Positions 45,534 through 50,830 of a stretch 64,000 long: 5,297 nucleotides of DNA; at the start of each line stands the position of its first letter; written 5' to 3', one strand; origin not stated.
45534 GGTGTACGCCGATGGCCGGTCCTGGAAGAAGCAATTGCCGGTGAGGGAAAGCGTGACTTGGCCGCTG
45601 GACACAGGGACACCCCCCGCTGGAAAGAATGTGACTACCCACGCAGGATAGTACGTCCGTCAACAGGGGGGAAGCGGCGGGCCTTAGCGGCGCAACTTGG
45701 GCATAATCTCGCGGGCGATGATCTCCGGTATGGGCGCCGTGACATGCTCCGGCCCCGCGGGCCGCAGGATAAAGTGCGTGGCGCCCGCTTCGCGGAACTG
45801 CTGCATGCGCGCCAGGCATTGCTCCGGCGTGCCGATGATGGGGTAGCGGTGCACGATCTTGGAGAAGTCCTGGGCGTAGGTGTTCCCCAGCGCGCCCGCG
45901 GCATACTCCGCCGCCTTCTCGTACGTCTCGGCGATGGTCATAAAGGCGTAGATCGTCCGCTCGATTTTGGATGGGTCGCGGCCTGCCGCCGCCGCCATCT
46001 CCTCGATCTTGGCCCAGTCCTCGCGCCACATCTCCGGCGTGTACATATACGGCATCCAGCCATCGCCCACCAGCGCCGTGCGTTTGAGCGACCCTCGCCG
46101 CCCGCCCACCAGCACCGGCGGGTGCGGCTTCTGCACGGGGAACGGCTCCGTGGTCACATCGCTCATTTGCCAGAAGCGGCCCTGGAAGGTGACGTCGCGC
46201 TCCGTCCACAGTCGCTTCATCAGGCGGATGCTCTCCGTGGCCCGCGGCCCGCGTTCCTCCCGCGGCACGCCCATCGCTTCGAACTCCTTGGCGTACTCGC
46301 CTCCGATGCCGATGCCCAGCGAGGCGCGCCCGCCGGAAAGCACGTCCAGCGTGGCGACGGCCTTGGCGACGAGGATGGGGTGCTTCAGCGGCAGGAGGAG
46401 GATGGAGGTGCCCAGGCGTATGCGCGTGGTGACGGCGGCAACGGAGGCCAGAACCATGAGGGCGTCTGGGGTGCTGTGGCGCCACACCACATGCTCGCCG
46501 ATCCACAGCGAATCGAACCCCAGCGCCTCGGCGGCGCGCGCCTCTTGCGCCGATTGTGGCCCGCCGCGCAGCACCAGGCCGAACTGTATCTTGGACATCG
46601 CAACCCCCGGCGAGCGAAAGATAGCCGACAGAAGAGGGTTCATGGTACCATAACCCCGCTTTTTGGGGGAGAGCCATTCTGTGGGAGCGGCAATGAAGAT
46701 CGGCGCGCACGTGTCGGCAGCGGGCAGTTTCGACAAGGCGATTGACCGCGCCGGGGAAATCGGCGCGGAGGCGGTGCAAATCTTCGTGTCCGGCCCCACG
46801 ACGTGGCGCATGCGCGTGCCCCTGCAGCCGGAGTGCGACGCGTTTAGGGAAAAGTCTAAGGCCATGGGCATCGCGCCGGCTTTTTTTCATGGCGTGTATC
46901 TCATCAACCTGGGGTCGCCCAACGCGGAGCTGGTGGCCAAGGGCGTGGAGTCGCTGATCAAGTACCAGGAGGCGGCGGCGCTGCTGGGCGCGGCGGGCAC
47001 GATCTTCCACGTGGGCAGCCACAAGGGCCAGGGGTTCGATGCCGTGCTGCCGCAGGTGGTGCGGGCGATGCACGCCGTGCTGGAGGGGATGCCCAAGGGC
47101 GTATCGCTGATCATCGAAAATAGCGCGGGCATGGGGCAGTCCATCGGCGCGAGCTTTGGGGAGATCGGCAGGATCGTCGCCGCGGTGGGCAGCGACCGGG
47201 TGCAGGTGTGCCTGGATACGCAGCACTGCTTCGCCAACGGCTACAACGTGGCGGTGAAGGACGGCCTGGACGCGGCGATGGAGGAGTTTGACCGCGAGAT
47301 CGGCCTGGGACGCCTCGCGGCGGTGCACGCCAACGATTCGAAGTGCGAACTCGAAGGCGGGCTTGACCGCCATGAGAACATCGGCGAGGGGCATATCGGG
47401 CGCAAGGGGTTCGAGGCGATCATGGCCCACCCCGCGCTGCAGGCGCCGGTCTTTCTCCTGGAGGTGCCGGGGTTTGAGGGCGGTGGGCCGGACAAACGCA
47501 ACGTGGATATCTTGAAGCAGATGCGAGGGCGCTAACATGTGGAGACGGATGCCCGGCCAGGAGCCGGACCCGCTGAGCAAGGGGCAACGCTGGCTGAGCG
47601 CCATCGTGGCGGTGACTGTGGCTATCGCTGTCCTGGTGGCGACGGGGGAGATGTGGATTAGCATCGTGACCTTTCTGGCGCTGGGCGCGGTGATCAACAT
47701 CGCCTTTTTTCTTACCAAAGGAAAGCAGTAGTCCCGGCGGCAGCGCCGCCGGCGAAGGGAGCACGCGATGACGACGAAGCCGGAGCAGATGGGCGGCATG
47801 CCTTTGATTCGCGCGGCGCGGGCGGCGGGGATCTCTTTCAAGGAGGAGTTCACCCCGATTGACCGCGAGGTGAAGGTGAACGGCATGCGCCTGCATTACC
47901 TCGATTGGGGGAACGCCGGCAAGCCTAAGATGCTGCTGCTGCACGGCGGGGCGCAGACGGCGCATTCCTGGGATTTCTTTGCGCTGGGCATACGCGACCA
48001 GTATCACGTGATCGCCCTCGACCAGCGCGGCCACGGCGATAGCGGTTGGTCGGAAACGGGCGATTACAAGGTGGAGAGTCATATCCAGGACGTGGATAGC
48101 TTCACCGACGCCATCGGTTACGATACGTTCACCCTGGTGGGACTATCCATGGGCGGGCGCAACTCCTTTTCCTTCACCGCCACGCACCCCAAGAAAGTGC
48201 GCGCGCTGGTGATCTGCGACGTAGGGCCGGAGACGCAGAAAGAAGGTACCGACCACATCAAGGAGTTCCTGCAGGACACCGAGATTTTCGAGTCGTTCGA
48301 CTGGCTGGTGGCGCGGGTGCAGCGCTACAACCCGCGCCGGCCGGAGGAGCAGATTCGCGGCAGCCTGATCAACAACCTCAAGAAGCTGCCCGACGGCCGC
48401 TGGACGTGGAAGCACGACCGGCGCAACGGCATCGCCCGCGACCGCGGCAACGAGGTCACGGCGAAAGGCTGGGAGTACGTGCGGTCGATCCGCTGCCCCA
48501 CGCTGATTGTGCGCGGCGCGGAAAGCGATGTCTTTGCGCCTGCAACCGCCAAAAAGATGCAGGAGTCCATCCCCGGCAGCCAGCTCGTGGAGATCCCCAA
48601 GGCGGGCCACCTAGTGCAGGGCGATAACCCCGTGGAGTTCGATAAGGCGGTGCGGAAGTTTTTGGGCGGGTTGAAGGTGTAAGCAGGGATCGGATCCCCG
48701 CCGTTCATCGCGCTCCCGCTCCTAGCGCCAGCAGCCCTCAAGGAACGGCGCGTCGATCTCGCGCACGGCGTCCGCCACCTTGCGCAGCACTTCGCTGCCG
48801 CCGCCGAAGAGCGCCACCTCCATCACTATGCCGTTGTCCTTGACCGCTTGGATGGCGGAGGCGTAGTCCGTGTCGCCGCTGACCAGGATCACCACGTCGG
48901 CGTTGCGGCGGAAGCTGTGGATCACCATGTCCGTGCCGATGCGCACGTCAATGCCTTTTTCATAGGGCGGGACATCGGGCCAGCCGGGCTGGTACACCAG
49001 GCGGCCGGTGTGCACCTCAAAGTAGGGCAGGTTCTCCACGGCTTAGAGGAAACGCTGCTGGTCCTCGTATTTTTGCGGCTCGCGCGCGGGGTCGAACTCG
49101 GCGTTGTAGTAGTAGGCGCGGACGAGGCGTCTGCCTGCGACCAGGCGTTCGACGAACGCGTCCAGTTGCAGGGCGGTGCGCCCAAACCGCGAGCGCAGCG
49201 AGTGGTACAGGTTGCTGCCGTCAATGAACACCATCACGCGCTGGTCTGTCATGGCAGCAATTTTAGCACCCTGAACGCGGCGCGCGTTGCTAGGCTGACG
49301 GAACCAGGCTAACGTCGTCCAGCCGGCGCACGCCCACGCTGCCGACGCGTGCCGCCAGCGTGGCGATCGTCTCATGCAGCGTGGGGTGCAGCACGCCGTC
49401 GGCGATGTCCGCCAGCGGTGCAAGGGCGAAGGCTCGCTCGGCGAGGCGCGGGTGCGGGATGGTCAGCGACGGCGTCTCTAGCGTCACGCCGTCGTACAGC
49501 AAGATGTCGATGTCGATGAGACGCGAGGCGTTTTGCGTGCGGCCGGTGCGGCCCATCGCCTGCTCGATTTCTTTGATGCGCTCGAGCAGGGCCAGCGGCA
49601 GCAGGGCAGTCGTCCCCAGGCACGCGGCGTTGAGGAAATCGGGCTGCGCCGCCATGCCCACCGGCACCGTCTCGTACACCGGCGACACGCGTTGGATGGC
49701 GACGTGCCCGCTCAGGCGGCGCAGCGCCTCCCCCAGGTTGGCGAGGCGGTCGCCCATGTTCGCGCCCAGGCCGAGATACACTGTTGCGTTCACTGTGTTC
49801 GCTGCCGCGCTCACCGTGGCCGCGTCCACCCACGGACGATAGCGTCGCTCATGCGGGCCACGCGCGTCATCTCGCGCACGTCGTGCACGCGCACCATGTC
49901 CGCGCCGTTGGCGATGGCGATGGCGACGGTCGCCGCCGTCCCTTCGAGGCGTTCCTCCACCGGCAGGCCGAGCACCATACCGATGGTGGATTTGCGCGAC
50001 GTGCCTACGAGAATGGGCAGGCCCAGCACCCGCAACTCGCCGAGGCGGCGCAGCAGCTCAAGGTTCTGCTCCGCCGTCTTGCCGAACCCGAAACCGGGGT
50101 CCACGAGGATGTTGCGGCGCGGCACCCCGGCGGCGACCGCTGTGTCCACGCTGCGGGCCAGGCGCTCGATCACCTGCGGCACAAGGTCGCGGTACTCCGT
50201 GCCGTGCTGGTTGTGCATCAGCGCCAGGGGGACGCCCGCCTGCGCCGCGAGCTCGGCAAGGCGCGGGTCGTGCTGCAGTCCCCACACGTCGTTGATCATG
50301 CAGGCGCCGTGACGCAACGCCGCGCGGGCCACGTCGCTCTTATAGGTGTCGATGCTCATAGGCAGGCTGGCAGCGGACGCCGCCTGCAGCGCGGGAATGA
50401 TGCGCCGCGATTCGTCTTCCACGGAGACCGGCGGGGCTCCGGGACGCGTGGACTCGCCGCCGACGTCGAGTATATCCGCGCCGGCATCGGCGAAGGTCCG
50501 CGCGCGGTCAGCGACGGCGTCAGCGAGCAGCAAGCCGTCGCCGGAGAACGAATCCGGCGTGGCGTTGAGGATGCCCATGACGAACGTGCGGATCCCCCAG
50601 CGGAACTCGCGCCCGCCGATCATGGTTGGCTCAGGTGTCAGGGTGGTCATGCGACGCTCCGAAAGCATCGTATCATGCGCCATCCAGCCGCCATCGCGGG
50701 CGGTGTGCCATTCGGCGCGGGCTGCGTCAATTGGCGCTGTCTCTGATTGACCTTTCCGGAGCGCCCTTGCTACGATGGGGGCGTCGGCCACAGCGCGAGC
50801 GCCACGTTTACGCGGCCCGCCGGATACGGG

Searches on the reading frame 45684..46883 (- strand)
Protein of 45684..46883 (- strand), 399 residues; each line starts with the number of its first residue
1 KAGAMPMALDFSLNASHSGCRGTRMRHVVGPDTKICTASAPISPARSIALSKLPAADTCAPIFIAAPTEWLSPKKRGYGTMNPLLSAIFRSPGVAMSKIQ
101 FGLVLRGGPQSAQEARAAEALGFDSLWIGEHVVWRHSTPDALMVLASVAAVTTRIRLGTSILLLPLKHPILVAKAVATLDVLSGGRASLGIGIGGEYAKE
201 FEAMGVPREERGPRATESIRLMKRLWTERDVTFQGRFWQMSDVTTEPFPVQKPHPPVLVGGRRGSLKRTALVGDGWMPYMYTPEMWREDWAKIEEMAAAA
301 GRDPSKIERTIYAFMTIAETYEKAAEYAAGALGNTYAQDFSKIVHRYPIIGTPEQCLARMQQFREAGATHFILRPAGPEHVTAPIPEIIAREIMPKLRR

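Call 23: search_protein_families(library=pfam, proteins=[window:45684-46883:-], max_evalue=0.00001)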
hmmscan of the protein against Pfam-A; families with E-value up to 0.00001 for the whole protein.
window:45684-46883:- (399 aa): 1 family
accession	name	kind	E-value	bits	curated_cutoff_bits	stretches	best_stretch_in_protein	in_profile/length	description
PF00296.26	Bac_luciferase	-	2e-63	215.1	27.9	1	113-370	27-314/314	Luciferase-like monooxygenase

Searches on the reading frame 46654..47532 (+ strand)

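Call 25: search_protein_families(library=pfam, proteins=[window:46654-47532:+], max_evalue=0.00001)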
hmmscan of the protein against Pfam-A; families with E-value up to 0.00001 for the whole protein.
window:46654-47532:+ (293 aa): 1 family
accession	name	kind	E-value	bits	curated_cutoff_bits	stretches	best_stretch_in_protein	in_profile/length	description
PF01261.30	AP_endonuc_2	-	1.8e-41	142.9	31.1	1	31-278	2-234/249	Xylose isomerase-like TIM barrel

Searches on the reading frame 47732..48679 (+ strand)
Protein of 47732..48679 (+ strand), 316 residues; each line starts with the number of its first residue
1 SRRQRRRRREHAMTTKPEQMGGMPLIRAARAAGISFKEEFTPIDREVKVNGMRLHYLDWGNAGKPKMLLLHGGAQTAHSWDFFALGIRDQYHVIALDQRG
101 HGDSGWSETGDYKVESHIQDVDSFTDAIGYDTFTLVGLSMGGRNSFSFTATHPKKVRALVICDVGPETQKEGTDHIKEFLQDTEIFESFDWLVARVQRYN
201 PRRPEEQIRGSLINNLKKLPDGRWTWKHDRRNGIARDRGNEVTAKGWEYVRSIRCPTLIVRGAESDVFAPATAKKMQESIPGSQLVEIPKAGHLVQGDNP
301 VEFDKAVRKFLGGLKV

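Call 25: search_protein_families(library=pfam, proteins=[window:47732-48679:+], max_evalue=0.00001)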
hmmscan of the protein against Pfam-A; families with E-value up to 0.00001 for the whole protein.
window:47732-48679:+ (316 aa): 3 families
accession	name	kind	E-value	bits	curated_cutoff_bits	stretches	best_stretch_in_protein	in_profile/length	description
PF00561.26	Abhydrolase_1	-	6e-30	105.1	25.8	1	67-300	3-245/245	alpha/beta hydrolase fold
PF12697.13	Abhydrolase_6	-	3.9e-22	80.4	26.3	1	68-303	2-214/217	Alpha/beta hydrolase family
PF12146.15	Hydrolase_4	-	3.4e-15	56.4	27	1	66-162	6-107/239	Serine aminopeptidase, S33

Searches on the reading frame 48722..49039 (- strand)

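Call 25: search_protein_families(library=pfam, proteins=[window:48722-49039:-], max_evalue=0.00001)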
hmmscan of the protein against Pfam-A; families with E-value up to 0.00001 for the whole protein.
window:48722-49039:- (105 aa): 1 family
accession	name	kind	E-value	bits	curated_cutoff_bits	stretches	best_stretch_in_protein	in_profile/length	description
PF01936.24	NYN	-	2.2e-11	44.9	24.2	1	25-93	72-142/145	NYN domain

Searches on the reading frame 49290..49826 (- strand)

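Call 25: search_protein_families(library=pfam, proteins=[window:49290-49826:-], max_evalue=0.00001)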
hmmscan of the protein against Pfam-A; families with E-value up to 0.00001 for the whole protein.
window:49290-49826:- (178 aa): 1 family
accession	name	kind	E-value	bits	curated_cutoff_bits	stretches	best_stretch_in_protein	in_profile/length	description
PF01288.25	HPPK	-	2.9e-37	128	25.7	1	17-142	1-115/116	7,8-dihydro-6-hydroxymethylpterin-pyrophosphokinase (HPPK)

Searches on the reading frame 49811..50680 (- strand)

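Call 25: search_protein_families(library=pfam, proteins=[window:49811-50680:-], max_evalue=0.00001)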
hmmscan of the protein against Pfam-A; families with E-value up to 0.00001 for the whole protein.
window:49811-50680:- (289 aa): 1 family
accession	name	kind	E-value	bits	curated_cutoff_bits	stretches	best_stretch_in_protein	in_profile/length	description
PF00809.28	Pterin_bind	-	2.4e-76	257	25.5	1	35-266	1-244/244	Pterin binding enzyme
